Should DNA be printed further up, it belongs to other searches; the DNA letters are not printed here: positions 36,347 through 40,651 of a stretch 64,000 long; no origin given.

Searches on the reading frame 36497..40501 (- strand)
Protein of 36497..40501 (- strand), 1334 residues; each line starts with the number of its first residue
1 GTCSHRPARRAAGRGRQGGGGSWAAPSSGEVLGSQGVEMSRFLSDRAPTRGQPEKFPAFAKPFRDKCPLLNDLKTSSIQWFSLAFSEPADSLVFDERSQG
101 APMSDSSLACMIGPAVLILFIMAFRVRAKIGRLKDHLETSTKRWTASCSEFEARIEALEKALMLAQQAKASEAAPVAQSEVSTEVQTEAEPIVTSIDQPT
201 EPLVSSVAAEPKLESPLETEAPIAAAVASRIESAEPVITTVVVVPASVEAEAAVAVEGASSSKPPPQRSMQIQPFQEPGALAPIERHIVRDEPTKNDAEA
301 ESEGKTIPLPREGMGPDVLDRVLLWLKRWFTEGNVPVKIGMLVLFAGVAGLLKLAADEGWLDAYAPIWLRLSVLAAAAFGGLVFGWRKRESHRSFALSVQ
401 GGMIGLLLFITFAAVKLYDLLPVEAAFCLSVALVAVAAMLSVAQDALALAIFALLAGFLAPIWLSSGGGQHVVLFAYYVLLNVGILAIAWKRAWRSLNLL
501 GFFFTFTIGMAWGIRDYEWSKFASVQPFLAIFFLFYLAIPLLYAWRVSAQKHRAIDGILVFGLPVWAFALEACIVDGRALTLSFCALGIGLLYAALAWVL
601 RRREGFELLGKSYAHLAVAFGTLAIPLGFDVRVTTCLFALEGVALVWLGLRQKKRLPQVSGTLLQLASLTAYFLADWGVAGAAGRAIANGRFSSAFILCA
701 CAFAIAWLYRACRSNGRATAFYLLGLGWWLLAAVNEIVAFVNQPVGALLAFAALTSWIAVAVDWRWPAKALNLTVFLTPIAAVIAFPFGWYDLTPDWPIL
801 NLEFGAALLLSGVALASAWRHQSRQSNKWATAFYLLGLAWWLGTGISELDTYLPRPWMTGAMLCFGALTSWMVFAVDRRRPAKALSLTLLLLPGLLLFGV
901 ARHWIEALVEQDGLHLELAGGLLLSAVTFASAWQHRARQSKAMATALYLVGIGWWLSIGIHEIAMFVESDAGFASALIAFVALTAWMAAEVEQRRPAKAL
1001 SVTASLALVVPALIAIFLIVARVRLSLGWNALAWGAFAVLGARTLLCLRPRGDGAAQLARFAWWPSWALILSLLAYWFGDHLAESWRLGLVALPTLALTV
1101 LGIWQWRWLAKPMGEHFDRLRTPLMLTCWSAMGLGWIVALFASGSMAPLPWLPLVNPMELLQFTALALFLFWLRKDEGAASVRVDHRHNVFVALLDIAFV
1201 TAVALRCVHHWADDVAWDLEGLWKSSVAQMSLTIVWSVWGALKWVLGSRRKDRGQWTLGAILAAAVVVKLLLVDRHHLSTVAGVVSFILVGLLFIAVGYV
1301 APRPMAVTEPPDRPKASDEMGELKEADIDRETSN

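Call 46: search_protein_families(library=ncbifam, proteins=[window:36497-40501:-], max_evalue=0.00001)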
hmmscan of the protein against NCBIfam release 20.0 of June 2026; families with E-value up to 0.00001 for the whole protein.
window:36497-40501:- (1334 aa): 0 families

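Call 77: search_protein_families(library=pfam, proteins=[window:36497-40501:-], max_evalue=0.001)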
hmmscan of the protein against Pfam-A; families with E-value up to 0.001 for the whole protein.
window:36497-40501:- (1334 aa): 1 family
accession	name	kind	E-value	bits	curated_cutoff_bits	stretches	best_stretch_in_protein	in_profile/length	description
PF10101.14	DUF2339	-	6.7e-132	441.9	33.6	2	332-948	1-585/659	Predicted membrane protein (DUF2339)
